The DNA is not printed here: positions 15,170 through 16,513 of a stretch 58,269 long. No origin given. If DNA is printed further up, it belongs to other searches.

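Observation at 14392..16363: SIR2-like / NUDIX / unknown three-gene operon wedged into a glycosyltransferase cluster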

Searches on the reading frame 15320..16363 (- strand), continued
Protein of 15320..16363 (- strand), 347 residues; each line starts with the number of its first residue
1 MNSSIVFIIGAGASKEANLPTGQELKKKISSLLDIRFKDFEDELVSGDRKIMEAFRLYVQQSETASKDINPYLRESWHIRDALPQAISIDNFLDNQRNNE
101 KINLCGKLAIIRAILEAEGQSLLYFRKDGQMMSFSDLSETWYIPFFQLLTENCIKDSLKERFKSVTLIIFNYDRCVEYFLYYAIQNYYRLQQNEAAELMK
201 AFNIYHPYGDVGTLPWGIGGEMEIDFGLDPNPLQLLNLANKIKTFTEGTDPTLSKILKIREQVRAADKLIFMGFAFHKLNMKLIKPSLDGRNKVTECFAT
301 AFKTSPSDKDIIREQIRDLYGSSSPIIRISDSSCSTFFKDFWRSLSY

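Call 55: search_dna_similar(query=window:15320-16363:-, collection=plasmids, mode=protein, max_rows=15)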
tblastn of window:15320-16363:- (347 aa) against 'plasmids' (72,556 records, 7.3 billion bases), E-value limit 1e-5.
Records with a match: 14; places in all: 15; records where one place covers at least 80% of the query: 13.
Best place of each record, by identity: <60% 14.
By first word of the organism name: Agrobacterium 10; Rhizobium 4.
By predicted mobility (MOB-suite, as given by PLSDB): conjugative 11; mobilizable 2; non-mobilizable 1.
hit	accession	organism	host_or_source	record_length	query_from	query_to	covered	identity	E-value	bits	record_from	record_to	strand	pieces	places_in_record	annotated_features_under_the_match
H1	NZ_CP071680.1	Rhizobium ruizarguesonis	lentil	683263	6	317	90%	31.4%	2e-39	155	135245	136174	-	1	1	SIR2 family protein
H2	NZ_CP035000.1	Rhizobium acidisoli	Phaseolus vulgaris,root nodule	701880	6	321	91%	29.9%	1e-29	127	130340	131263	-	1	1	SIR2 family protein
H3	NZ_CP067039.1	Agrobacterium fabrum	-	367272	6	320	91%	28.9%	6e-26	116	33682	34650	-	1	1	hypothetical protein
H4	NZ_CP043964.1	Agrobacterium fabrum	Prosopis cineraria,pure bacterial ...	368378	6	320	91%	28.9%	6e-26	116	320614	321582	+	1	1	hypothetical protein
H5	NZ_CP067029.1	Agrobacterium fabrum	-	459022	6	320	91%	28.9%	6e-26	116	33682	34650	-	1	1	hypothetical protein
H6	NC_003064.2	Agrobacterium fabrum str. C58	-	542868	6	320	91%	28.9%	6e-26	116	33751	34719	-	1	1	hypothetical protein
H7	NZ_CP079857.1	Agrobacterium fabrum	-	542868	6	320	91%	28.9%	6e-26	116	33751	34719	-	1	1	hypothetical protein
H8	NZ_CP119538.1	Agrobacterium fabrum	-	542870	6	320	91%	28.9%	6e-26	116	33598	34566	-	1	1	hypothetical protein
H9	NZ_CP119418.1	Agrobacterium fabrum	-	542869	6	320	91%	28.9%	6e-26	116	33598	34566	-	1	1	hypothetical protein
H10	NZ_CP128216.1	Agrobacterium fabrum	whole organism,plant root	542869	6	320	91%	28.9%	6e-26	116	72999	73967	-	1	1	hypothetical protein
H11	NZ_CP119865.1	Agrobacterium fabrum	-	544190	6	320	91%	28.9%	6e-26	116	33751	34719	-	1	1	hypothetical protein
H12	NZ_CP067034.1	Agrobacterium fabrum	-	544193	6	320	91%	28.9%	6e-26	116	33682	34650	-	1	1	hypothetical protein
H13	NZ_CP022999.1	Rhizobium sp. 11515TR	Cell culture,agricultural soil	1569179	3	285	82%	29.0%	1e-27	120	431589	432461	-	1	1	none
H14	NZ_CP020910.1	Rhizobium etli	Phaseolus vulgaris,cell culture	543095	6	121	33%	53.4%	4e-24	110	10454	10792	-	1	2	hypothetical protein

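Call 56: search_dna_similar(query=window:15320-16363:-, collection=phages, mode=protein, max_rows=15)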
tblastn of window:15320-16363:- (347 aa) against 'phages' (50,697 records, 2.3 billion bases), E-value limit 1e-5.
No match.

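Call 57: get_annotated_region(hit=H1, flank=6000)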
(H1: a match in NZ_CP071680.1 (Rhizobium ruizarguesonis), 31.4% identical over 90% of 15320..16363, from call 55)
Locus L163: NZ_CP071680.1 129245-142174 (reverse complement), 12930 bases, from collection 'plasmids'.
description: Rhizobium ruizarguesonis strain NZLR24 plasmid p2, complete sequence
organism: Rhizobium ruizarguesonis (NCBI taxid 2081791)
taxonomy: Bacteria; Pseudomonadota; Alphaproteobacteria; Hyphomicrobiales; Rhizobiaceae; Rhizobium; Rhizobium ruizarguesonis
host: -; source: lentil; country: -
typing (MOB-suite, as given by PLSDB): mobilizable; relaxase MOBQ
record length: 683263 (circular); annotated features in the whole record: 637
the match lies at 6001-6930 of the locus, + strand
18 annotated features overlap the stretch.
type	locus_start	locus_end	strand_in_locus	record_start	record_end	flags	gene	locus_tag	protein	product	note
CDS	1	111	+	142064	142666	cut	-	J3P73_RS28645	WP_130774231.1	hypothetical protein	-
CDS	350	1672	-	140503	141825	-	-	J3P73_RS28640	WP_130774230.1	HipA domain-containing protein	-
CDS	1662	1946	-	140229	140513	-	-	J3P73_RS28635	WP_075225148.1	helix-turn-helix domain-containing protein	-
CDS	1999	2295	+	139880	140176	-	-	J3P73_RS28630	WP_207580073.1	hypothetical protein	-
CDS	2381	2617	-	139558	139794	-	-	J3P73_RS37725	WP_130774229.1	hypothetical protein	-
CDS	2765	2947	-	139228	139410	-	-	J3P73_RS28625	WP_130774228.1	DUF3606 domain-containing protein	-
CDS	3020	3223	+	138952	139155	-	-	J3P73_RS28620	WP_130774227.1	hypothetical protein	-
CDS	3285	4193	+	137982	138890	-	-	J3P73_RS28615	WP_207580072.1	Ku protein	GO:0006303 - double-strand break repair via nonhomologous end joining [Evidence IEA]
CDS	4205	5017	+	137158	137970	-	-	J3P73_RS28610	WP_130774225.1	Ku protein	GO:0006303 - double-strand break repair via nonhomologous end joining [Evidence IEA]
CDS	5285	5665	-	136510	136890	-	-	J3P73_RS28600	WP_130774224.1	terminase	-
CDS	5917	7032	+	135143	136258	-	-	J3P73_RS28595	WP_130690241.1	SIR2 family protein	-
CDS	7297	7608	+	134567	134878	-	-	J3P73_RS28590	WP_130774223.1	hypothetical protein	-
CDS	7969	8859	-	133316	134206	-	-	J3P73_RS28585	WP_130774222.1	LysR family transcriptional regulator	GO:0006355 - regulation of DNA-templated transcription [Evidence IEA]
CDS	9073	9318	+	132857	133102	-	-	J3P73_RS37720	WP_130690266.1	helix-turn-helix domain-containing protein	-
CDS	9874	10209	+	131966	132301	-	-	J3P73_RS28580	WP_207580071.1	hypothetical protein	-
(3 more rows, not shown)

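Call 58: get_annotated_region(hit=H6, flank=6000)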
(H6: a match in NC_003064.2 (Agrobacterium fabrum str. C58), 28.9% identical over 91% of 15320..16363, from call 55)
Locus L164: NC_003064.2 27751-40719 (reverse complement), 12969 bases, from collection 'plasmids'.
description: Agrobacterium fabrum str. C58 plasmid At, complete sequence
organism: Agrobacterium fabrum str. C58 (NCBI taxid 176299)
taxonomy: Bacteria; Pseudomonadota; Alphaproteobacteria; Hyphomicrobiales; Rhizobiaceae; Agrobacterium; Agrobacterium fabrum; Agrobacterium fabrum str. C58
host: -; source: -; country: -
typing (MOB-suite, as given by PLSDB): conjugative; relaxase MOBQ; mating-pair formation MPF_T
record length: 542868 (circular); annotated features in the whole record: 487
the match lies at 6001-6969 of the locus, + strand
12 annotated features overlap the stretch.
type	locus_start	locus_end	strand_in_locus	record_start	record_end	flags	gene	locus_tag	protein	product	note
CDS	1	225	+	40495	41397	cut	-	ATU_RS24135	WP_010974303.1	plasmid partitioning protein RepB C-terminal domain-containing protein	-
CDS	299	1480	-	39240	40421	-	-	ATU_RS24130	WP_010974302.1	Fic family protein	-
CDS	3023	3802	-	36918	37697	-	-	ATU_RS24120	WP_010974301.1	hypothetical protein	-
CDS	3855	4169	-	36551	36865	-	-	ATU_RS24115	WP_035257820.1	DUF6804 family protein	-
CDS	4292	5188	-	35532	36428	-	-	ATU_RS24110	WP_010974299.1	hypothetical protein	-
CDS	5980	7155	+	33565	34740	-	-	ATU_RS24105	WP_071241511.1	hypothetical protein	-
CDS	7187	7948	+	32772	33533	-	-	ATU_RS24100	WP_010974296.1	hypothetical protein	-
CDS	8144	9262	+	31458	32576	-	-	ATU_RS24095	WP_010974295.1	restriction endonuclease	-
CDS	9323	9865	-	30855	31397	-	-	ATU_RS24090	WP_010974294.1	hypothetical protein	-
CDS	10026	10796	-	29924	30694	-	-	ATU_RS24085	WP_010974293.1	hypothetical protein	-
CDS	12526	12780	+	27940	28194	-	-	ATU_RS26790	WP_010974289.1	helix-turn-helix domain-containing protein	-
CDS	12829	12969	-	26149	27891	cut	-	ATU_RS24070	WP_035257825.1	ATP-dependent helicase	-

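Call 92: search_protein_families(library=pfam, proteins=[L163:5917-7029:+, L164:5980-7152:+, L080:6001-7026:+, L078:6001-7080:+, L069:6001-7032:+, L027:719-1750:+], max_evalue=1)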
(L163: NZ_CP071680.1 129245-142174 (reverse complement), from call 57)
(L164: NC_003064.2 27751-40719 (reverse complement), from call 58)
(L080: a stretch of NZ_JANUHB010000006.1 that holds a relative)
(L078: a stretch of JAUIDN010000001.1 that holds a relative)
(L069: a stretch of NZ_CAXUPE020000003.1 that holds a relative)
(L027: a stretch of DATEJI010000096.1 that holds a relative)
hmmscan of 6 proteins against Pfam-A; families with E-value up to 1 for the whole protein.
L163:5917-7029:+ (371 aa): 1 family
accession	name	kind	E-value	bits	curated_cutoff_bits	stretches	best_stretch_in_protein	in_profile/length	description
PF13289.12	SIR2_2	-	1.2e-06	29.1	24.5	1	192-317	2-111/141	SIR2-like domain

L164:5980-7152:+ (391 aa): 1 family
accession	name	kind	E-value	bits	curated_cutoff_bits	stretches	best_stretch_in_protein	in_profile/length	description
PF13289.12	SIR2_2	-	3.6e-05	24.3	24.5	1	172-310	3-119/141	SIR2-like domain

L080:6001-7026:+ (342 aa): 1 family
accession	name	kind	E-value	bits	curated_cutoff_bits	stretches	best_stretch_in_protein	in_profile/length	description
PF13289.12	SIR2_2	-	0.14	12.7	24.5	1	164-206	6-51/141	SIR2-like domain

L078:6001-7080:+ (360 aa): 3 families
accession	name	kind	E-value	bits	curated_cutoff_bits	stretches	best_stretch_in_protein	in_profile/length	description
PF13289.12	SIR2_2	-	0.00013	22.5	24.5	1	167-280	6-100/141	SIR2-like domain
PF16121.10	40S_S4_C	-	0.15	12.1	27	1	5-30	13-38/48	40S ribosomal protein S4 C-terminus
PF13094.11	CENP-Q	-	0.25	11.9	28.5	1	187-266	72-160/162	CENP-Q, a CENPA-CAD centromere complex subunit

L069:6001-7032:+ (344 aa): 1 family
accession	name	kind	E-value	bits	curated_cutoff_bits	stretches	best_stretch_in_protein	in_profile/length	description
PF13289.12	SIR2_2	-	0.00065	20.3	24.5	1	165-278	4-99/141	SIR2-like domain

L027:719-1750:+ (344 aa): 0 families

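Call 98: find_related_loci(query=A1, collection=viral_contigs, flank=6000)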
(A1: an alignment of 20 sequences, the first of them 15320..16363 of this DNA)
Query A1 (347 aa) in viral_contigs; peptide patterns used: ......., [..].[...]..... (x = any residue, [..] = any of these).
45 stretches matched a pattern; 8 encode a relative of the query (tblastn E <= 1e-3); 8 distinct loci.
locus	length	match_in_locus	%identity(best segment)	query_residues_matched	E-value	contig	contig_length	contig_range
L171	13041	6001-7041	43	2-343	7e-87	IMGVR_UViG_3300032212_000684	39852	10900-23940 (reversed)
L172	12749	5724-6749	37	2-347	2e-67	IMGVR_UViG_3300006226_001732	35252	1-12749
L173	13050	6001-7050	37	6-347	3e-67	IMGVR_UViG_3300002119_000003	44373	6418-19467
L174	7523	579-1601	37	3-346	6e-67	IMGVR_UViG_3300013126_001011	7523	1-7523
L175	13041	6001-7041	37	3-346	2e-65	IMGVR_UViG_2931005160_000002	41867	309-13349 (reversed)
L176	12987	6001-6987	33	6-347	1e-54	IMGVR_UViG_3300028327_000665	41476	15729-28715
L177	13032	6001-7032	38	6-346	6e-68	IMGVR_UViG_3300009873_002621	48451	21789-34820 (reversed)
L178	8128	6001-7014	32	3-346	7e-50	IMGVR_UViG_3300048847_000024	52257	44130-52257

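Call 101: search_protein_families(library=phrogs, proteins=[L171:7334-8488:+, L171:8855-9778:+, L171:10803-12911:+, L171:249-1934:-, L173:8270-9745:+, L173:9751-10947:+, L173:4626-5534:+, L172:10604-12070:+, L175:4474-5871:+, L177:3615-5081:-], max_evalue=0.00001)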
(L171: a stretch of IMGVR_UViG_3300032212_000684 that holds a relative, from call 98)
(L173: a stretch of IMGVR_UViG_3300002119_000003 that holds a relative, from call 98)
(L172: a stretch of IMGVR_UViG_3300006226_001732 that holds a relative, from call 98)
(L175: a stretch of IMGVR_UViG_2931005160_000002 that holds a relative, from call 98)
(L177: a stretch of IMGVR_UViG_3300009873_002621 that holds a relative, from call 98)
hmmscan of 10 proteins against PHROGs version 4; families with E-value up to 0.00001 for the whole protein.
L171:7334-8488:+ (385 aa): 2 families
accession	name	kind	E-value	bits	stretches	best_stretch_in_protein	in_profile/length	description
phrog_976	-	head and packaging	6.8e-82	277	1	9-382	30-394/415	head maturation protease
phrog_3894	-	head and packaging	8.2e-08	32.9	0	14-103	13-109/458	head maturation protease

L171:8855-9778:+ (308 aa): 3 families
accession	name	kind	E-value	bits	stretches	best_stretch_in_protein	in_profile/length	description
phrog_1005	-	head and packaging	4.2e-99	332.8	1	4-308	6-315/315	major head protein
phrog_29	-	head and packaging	3.4e-13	50.6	1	130-220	175-268/439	major head protein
phrog_1650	-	head and packaging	2.7e-07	31.2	1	59-193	76-206/300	major head protein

L171:10803-12911:+ (703 aa): 0 families

L171:249-1934:- (561 aa): 6 families
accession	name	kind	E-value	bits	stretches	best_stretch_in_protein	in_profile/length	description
phrog_310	-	integration and excision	6.2e-113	380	1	18-539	91-618/696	transposase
phrog_956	-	integration and excision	3.6e-25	89.9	1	229-547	66-370/436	transposase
phrog_18348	-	unknown function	2.2e-24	87.4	1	361-509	3-165/219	-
phrog_157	-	integration and excision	1.9e-10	41.4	1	227-388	351-484/580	transposase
phrog_8463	-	integration and excision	6.8e-09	36.1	0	347-393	260-307/380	transposase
phrog_1157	-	integration and excision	6e-06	26.7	1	200-468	126-370/422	transposase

L173:8270-9745:+ (492 aa): 4 families
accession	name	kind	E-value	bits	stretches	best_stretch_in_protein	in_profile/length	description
phrog_2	-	head and packaging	7e-29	102.1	1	13-468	266-590/807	terminase large subunit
phrog_11208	-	unknown function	1.8e-14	54.4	1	389-471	3-84/115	-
phrog_3746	-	head and packaging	5.1e-08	33.3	1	11-152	142-274/374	terminase large subunit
phrog_5909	-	head and packaging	1.2e-07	32.1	0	289-464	90-265/285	terminase large subunit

L173:9751-10947:+ (399 aa): 2 families
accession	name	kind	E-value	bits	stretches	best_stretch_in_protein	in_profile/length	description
phrog_113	-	head and packaging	6.8e-48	164.6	1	33-380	61-426/1272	portal protein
phrog_35074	-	unknown function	4.5e-06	25.9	1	186-374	180-368/890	-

L173:4626-5534:+ (303 aa): 1 family
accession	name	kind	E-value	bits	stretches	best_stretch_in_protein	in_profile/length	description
phrog_3482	-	unknown function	4.6e-08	33.7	1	72-220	85-233/344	-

L172:10604-12070:+ (489 aa): 3 families
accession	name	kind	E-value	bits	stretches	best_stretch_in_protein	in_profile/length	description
phrog_2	-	head and packaging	3.5e-25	89.9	1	5-465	262-590/807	terminase large subunit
phrog_11208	-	unknown function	4.1e-15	56.5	1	385-468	3-84/115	-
phrog_3746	-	head and packaging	2e-08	34.6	1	9-148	144-274/374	terminase large subunit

L175:4474-5871:+ (466 aa): 2 families
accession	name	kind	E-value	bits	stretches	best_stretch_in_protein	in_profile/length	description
phrog_1268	-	DNA, RNA and nucleotide metabolism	2.8e-117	393.2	1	50-464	5-423/425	DNA polymerase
phrog_14662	-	unknown function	2.8e-22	80.2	1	293-465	11-185/186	-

L177:3615-5081:- (488 aa): 2 families
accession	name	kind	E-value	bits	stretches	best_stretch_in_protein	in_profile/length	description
phrog_9483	-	tail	7.7e-12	45.5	1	32-188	33-190/657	tail length tape measure protein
phrog_8125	-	tail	9.3e-06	25.9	1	33-215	57-248/578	tail length tape measure protein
